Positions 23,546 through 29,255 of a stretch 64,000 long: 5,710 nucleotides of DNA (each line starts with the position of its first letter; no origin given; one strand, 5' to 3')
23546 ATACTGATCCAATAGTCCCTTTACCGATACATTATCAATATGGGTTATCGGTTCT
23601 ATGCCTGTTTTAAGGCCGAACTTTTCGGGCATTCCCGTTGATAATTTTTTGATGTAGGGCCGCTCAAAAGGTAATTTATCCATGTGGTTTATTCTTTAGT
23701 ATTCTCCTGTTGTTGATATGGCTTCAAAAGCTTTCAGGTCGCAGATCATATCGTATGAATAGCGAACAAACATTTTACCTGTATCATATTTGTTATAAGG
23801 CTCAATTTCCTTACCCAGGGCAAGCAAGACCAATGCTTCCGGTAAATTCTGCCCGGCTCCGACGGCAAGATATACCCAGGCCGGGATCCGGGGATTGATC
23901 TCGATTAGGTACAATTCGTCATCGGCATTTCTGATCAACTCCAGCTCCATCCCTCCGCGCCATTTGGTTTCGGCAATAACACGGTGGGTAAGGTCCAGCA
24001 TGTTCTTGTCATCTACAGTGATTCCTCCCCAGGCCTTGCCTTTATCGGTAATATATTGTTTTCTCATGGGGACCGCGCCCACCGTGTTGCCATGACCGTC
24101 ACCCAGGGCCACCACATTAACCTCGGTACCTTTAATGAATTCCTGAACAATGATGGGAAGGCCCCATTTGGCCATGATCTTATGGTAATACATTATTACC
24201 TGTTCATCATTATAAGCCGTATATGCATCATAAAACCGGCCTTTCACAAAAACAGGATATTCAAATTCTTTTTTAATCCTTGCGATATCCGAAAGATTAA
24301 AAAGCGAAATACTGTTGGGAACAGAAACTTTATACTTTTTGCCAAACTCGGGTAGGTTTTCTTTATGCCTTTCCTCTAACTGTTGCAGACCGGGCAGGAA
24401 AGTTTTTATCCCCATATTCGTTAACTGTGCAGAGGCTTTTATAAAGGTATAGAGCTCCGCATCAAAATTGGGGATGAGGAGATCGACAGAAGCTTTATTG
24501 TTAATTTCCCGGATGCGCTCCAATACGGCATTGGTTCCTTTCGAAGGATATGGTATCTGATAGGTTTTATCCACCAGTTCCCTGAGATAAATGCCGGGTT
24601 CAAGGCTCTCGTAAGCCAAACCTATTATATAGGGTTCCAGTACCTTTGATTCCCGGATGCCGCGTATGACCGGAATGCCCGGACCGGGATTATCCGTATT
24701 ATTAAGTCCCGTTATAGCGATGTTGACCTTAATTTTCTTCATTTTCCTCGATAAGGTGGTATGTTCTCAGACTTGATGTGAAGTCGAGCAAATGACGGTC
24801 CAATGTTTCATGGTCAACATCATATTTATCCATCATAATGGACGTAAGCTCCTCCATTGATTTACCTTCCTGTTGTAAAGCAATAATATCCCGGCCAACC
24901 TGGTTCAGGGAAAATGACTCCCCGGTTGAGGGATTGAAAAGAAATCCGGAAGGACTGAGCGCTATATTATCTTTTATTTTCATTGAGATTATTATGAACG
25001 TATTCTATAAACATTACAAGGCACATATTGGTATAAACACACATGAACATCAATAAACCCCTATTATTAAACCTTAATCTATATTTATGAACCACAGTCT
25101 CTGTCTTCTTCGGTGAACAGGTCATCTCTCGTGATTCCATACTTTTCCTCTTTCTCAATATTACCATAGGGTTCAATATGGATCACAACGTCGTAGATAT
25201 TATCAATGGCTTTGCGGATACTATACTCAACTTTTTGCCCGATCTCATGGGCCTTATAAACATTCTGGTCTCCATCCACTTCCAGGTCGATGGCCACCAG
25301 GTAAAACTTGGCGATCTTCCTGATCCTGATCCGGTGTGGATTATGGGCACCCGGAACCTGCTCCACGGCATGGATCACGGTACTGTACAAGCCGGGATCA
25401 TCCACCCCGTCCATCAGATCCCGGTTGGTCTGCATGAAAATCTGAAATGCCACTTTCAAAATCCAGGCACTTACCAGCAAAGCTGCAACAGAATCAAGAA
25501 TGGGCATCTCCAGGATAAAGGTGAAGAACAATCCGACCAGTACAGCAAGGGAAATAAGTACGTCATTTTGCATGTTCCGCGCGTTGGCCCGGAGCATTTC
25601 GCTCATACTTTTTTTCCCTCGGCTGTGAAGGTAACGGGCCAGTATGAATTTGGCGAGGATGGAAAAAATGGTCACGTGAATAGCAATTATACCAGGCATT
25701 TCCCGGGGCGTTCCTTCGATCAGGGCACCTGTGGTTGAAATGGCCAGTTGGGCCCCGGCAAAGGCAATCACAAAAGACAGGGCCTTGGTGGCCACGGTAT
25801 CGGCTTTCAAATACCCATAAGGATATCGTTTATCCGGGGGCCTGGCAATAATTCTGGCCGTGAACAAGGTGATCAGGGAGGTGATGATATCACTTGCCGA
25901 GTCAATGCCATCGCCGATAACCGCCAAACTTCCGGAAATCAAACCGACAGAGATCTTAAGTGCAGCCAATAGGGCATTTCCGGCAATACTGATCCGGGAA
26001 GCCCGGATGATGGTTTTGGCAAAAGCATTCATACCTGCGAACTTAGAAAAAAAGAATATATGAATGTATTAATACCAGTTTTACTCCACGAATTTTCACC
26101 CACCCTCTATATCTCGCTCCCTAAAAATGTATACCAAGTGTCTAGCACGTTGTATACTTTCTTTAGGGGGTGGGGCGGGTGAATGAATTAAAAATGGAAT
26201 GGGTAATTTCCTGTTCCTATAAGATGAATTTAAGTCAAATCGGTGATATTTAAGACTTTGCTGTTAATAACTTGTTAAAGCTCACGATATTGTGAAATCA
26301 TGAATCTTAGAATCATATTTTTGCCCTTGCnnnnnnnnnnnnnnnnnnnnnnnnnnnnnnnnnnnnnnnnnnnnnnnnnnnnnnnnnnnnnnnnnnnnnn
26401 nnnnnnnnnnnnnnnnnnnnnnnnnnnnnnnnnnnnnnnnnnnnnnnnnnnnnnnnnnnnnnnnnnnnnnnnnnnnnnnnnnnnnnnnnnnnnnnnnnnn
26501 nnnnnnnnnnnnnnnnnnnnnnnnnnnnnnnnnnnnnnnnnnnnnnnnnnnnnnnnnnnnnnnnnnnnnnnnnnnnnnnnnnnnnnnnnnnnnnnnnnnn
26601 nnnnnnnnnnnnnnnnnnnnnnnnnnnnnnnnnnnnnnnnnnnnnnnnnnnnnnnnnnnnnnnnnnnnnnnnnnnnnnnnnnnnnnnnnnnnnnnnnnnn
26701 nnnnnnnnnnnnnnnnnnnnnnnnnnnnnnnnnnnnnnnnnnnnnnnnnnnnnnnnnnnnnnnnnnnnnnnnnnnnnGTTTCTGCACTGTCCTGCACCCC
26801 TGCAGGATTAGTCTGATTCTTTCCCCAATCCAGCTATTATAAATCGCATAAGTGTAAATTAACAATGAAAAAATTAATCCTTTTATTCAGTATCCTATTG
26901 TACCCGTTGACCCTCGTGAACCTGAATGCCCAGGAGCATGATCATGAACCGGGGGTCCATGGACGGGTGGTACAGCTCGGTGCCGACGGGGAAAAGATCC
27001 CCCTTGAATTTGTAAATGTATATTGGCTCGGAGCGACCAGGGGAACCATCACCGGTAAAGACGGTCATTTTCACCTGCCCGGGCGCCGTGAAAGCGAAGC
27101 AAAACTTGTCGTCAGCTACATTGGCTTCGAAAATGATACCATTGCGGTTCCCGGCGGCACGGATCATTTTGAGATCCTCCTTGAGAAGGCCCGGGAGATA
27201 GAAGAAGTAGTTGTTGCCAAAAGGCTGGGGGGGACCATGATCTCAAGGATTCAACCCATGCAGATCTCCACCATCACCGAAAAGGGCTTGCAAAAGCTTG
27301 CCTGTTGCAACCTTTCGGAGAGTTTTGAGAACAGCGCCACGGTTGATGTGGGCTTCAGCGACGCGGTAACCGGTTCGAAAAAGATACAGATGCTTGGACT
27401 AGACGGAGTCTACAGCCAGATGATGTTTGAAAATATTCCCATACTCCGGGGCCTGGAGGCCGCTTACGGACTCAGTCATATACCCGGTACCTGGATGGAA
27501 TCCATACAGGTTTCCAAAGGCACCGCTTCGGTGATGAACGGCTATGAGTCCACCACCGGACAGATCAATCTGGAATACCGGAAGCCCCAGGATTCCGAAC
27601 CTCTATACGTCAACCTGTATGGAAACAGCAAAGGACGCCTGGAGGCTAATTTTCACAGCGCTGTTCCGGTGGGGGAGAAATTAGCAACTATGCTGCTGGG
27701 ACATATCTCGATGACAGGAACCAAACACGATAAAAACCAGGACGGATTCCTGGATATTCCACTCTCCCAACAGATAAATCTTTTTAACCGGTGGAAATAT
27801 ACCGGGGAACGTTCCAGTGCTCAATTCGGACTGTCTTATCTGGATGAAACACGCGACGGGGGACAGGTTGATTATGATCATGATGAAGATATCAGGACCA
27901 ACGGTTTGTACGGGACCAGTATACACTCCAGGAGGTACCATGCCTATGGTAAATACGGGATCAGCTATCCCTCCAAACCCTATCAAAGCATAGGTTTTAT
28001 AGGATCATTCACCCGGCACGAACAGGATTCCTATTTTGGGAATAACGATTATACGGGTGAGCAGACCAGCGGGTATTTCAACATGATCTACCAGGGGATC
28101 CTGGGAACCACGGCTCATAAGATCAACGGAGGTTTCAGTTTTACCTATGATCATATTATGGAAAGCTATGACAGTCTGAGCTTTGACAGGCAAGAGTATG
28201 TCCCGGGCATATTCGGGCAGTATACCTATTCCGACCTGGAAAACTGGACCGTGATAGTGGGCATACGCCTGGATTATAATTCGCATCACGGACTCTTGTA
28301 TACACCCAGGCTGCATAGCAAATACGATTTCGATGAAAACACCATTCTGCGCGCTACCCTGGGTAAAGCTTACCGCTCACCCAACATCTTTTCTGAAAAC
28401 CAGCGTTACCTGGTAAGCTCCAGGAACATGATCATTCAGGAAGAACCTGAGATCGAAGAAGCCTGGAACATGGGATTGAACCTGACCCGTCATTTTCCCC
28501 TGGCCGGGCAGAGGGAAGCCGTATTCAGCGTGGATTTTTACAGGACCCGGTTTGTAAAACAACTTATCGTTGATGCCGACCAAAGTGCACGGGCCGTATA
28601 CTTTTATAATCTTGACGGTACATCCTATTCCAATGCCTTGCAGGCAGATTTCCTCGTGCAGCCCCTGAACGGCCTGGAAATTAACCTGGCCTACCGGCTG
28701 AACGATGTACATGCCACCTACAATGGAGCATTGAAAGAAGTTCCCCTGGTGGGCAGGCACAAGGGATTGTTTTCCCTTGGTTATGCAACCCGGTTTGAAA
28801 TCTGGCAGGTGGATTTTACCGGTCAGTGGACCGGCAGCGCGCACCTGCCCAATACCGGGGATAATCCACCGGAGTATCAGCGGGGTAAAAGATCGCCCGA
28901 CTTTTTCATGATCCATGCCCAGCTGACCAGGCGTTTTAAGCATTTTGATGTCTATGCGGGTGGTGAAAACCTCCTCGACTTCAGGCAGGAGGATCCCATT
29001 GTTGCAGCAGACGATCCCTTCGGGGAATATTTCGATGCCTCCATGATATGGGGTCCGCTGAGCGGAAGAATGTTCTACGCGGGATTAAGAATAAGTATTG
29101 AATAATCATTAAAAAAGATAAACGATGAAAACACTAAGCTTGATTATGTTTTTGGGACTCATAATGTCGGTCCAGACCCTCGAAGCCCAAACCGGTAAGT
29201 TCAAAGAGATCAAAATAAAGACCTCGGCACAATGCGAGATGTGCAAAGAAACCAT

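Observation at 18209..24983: Six-gene translationally coupled operon (PqqD-like / ATP-grasp / PLP decarboxylase / UT-M23 fusion / secreted beta-rich protein / TPR protein) with no pathway I can name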

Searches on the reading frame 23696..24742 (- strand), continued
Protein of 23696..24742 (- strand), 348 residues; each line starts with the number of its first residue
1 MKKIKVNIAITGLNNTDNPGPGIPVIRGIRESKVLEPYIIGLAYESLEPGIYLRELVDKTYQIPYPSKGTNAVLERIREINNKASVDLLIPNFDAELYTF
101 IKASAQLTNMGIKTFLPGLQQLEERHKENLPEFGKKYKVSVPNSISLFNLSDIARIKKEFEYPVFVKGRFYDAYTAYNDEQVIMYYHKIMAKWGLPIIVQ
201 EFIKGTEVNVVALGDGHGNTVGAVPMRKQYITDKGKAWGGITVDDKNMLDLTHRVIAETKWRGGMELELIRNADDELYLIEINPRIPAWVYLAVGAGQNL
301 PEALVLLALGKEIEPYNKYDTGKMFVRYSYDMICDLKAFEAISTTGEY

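Call 88: search_solved_structures(query=A3, max_evalue=10)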
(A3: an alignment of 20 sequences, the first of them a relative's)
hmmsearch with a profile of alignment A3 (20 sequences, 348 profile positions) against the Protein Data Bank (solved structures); distinct sequences matched with E-value up to 10: 23.
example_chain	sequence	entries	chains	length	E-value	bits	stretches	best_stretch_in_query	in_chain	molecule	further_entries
1a9x_A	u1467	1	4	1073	3.8e-09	39.1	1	121-291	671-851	CARBAMOYL PHOSPHATE SYNTHETASE (LARGE CHAIN)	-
1ce8_A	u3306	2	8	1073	7.3e-09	38.1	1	121-291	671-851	PROTEIN (CARBAMOYL-PHOSPHATE SYNTHASE) | carbamoyl phosphate synthetase large chain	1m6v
1bxr_A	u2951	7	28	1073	7.3e-09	38.1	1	121-291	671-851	CARBAMOYL-PHOSPHATE SYNTHASE | CARBAMOYL PHOSPHATE SYNTHETASE: LARGE SUBUNIT | CARBAMOYL PHOSPHATE SYNTHETASE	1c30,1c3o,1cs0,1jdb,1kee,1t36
2pn1_A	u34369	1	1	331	1e-06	31.1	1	57-319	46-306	Carbamoylphosphate synthase large subunit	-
2dzd_A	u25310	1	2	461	0.00058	22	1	25-288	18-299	pyruvate carboxylase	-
2yl2_A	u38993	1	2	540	0.00096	21.3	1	148-316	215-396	ACETYL-COA CARBOXYLASE 1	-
3lp8_A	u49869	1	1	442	0.0018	20.4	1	79-236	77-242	Phosphoribosylamine-glycine ligase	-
3va7_A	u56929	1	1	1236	0.0019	20.4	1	131-308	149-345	KLLA0E08119p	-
5i8i_A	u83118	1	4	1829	0.0033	19.5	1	131-308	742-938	Urea Amidolyase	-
3orq_A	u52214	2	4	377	0.0056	18.8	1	127-285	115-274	N5-Carboxyaminoimidazole ribonucleotide synthetase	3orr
4dim_A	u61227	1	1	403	0.0057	18.7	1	127-288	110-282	Phosphoribosylglycinamide synthetase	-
8xkz_C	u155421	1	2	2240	0.0076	18.3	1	148-316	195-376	Acetyl-CoA carboxylase 1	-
6g2i_D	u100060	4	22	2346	0.0081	18.2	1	148-315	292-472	Acetyl-CoA carboxylase 1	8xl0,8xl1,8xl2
6g2d_B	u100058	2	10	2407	0.0085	18.2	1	149-315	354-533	Acetyl-CoA carboxylase 1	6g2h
7s5u_A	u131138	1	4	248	0.052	15.6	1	92-150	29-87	Kinesin-like protein Klp61F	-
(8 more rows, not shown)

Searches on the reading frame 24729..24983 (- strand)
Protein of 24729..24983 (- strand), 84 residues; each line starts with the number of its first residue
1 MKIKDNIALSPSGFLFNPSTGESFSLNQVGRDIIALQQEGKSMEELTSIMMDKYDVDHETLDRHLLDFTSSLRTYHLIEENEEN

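Call 3: search_protein_families(library=pfam, proteins=[window:24729-24983:-], max_evalue=0.01)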
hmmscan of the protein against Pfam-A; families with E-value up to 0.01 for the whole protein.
window:24729-24983:- (84 aa): 1 family
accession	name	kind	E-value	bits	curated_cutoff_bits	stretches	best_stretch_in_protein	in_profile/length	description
PF05402.18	PqqD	-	9.3e-11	42.3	23.4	1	15-78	4-67/67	Coenzyme PQQ synthesis protein D (PqqD)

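Call 4: search_protein_families(library=ncbifam, proteins=[window:24729-24983:-], max_evalue=0.01)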
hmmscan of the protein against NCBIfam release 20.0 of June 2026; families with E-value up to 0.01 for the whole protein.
window:24729-24983:- (84 aa): 5 families
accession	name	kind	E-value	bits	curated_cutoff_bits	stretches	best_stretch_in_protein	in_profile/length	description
NF033536.1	lasso_PqqD_Bac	exception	8.9e-07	29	80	1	17-79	25-87/88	lasso peptide biosynthesis PqqD family chaperone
NF050069.2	PqqD_rel_WgkC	exception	1.1e-05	25.4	110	1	15-81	23-89/103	PqqD family peptide maturation chaperone WgkC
TIGR04353.1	PqqD_rel_X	equivalog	5.1e-05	24.2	35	1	13-78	5-73/74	HPr-rel-A system PqqD family peptide chaperone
NF033530.1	lasso_PqqD_Strm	exception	8.6e-05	22.7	70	1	15-77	15-77/78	lasso peptide biosynthesis PqqD family chaperone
TIGR04248.1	SCM_PqqD_rel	equivalog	0.002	18.3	100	1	14-72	17-75/84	SynChlorMet cassette protein ScmD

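Call 67: search_protein_families(library=padloc, proteins=[window:24729-24983:-], max_evalue=0.001)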
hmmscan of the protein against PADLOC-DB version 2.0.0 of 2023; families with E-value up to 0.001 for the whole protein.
window:24729-24983:- (84 aa): 0 families

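Call 92: search_solved_structures(query=A1, max_evalue=5, show_alignments=1)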
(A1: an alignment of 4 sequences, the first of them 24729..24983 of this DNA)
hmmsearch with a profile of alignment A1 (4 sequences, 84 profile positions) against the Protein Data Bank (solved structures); distinct sequences matched with E-value up to 5: 13.
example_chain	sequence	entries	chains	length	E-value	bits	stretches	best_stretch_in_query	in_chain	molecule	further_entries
5v1u_A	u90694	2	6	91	8.2e-10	42.1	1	15-82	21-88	TbiB1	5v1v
6jx3_B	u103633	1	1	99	0.00044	23.8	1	2-74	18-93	TfuB1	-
9x90_B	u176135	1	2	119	0.019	18.5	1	17-82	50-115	Lasso peptide biosynthesis PqqD family chaperone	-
7ofw_A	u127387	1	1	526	0.11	16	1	11-57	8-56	ABC-type transport system, periplasmic component, involved in antimicrobial peptide resist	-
7ofz_A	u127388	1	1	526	0.11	16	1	11-57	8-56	ABC-type transport system, periplasmic component, involved in antimicrobial peptide resist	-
7og0_A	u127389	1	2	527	0.11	16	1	11-56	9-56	ABC-type transport system, periplasmic component, involved in antimicrobial peptide resist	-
8tv8_A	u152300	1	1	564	0.13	15.8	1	11-57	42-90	ABC-type transport system, periplasmic component, involved in antimicrobial peptide resist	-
1y0u_A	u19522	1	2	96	0.67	13.6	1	26-50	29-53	arsenical resistance operon repressor, putative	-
6p4w_B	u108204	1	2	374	0.78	13.3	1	42-80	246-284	Endonuclease Bax1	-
6p4f_B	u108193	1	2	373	0.79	13.3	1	42-80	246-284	Endonuclease Bax1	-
2xv9_A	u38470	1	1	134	0.94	13.1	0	31-55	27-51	ABA-1A1 REPEAT UNIT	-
2kw0_A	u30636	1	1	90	0.98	13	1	19-54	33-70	CcmH protein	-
6p4o_B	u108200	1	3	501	1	13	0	42-80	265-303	Endonuclease Bax1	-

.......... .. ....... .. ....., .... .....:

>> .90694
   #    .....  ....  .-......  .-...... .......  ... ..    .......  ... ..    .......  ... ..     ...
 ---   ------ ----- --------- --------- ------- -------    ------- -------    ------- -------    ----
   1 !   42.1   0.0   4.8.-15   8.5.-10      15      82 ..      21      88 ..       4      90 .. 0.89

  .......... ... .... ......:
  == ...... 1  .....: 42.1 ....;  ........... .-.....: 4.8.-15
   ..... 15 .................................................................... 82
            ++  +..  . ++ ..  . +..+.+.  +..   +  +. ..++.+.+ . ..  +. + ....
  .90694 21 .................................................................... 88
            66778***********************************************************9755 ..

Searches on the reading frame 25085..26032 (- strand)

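Call 36: search_protein_families(library=pfam, proteins=[window:25085-26032:-], max_evalue=0.01)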
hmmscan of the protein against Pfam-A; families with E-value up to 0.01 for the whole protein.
window:25085-26032:- (315 aa): 2 families
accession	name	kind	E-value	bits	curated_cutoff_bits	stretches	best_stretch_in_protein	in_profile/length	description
PF01545.26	Cation_efflux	-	1.9e-41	142.4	26.6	1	13-207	2-198/198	Cation efflux family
PF16916.11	ZT_dimer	-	8.1e-19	67.9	26.7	1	216-289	6-78/78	Dimerisation domain of Zinc Transporter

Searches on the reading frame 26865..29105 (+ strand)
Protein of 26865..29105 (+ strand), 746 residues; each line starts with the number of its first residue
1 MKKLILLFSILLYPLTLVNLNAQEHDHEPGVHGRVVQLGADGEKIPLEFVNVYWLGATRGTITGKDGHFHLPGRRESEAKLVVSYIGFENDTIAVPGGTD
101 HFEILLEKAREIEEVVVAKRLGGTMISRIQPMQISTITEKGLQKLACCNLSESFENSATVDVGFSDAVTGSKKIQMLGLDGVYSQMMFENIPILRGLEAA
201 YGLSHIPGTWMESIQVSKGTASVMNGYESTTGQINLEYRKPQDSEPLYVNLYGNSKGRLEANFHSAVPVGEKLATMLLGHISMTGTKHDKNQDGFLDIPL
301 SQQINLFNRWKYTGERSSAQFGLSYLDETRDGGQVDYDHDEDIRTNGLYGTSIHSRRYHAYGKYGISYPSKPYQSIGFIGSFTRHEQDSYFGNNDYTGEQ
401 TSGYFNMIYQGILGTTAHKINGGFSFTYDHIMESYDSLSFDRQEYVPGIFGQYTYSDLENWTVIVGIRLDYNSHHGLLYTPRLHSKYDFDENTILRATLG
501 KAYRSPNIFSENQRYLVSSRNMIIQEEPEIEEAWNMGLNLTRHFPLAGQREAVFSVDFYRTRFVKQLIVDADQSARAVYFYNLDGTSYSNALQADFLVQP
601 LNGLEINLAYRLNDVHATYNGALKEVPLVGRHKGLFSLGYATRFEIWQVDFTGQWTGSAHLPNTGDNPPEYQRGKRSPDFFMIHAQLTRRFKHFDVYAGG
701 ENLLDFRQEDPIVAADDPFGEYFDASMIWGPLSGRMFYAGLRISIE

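Call 68: search_protein_families(library=ncbifam, proteins=[window:26865-29105:+], max_evalue=0.001)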
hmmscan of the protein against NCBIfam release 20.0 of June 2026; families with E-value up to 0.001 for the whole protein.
window:26865-29105:+ (746 aa): 9 families
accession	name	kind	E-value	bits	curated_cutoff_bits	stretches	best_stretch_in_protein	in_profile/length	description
TIGR04056.1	OMP_RagA_SusC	subfamily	9.4e-12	44.1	368.25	1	41-153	9-117/981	SusC/RagA family TonB-linked outer membrane protein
NF010051.0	PRK13528.1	subfamily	8.5e-10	37.5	583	1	458-520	436-498/727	FepA family TonB-dependent siderophore receptor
NF010048.1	PRK13524.1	subfamily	1.1e-08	34.1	493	1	457-520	445-508/744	FepA family TonB-dependent siderophore receptor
TIGR01779.1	TonB-B12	equivalog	4.9e-05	22.1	599.7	1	199-524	114-429/614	TonB-dependent vitamin B12 receptor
NF010011.0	PRK13484.1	equivalog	5.6e-05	21.6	1197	0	450-509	388-447/682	IreA family TonB-dependent siderophore receptor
TIGR01785.1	TonB-hemin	subfamily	8.4e-05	21.2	316.85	0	439-616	358-551/677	TonB-dependent heme/hemoglobin receptor family protein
NF010038.0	PRK13513.1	equivalog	0.00041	19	942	1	376-509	285-426/659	ligand-gated channel protein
NF047944.1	FoxamRcptFoxA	equivalog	0.00047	18.6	1300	1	131-289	55-215/697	ferrioxamine B receptor FoxA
NF010010.0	PRK13483.1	equivalog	0.00094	17.3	927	0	452-511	377-436/660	ligand-gated channel protein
